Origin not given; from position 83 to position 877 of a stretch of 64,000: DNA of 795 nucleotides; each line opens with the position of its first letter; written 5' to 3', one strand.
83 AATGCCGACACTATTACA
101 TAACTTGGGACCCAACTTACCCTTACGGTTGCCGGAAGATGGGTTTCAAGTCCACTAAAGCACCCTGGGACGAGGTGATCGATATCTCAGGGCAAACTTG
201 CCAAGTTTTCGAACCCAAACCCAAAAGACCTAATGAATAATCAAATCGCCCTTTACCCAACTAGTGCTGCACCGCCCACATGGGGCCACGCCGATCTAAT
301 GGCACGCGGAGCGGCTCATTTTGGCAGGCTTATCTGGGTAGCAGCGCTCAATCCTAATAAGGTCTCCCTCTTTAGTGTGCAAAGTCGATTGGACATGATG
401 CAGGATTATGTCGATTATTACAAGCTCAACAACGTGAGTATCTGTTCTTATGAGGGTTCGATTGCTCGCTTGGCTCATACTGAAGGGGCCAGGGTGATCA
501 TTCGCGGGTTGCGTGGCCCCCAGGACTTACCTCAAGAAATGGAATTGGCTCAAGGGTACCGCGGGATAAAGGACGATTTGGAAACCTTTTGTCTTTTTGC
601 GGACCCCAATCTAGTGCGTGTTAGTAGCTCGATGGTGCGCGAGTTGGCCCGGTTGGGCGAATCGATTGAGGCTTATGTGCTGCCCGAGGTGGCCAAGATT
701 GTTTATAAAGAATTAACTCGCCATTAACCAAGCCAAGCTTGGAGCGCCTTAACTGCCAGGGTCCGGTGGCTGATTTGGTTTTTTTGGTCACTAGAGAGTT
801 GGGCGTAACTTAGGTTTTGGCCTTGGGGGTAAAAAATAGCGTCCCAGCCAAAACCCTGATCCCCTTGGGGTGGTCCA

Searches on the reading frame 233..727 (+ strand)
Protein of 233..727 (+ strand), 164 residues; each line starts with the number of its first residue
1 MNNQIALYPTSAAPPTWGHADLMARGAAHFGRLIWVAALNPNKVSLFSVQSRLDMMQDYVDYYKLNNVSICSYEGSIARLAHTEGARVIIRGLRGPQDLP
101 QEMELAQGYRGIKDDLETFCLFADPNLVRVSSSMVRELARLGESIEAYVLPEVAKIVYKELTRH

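Call 36: find_encoding_contigs(protein=window:233-727:+, flank=10000, max_places=2)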
Protein window:233-727:+ (164 aa): 16 contigs read that carry it; 2 places shown.
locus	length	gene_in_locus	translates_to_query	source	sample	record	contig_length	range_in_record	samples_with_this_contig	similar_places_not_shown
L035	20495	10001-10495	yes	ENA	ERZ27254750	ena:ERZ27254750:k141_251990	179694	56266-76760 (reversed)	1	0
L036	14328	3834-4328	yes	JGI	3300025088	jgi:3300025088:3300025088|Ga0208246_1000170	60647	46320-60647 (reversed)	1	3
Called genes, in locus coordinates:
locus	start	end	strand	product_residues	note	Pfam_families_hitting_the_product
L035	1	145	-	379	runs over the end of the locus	PF03702:AnmK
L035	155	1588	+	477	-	PF00933:Glyco_hydro_3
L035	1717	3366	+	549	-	PF00309:Sigma54_AID, PF04963:Sigma54_CBD, PF04552:Sigma54_DBD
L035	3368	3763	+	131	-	PF22550:CesT_Tir_1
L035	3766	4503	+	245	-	PF04012:PspA_IM30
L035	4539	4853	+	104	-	PF00216:Bac_DNA_binding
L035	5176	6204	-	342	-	PF05598:DUF772, PF01609:DDE_Tnp_1, PF13359:DDE_Tnp_4 (weak), PF13586:DDE_Tnp_1_2 (weak), PF13751:DDE_Tnp_1_6 (weak)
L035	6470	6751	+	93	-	PF02325:CCB3_YggT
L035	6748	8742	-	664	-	PF00773:RNB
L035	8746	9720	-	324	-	PF00724:Oxidored_FMN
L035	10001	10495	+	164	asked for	PF01467:CTP_transf_like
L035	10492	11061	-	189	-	PF01725:Ham1p_like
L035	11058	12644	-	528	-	PF01293:PEPCK_ATP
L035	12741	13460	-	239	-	PF00795:CN_hydrolase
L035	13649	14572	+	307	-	-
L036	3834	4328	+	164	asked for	PF01467:CTP_transf_like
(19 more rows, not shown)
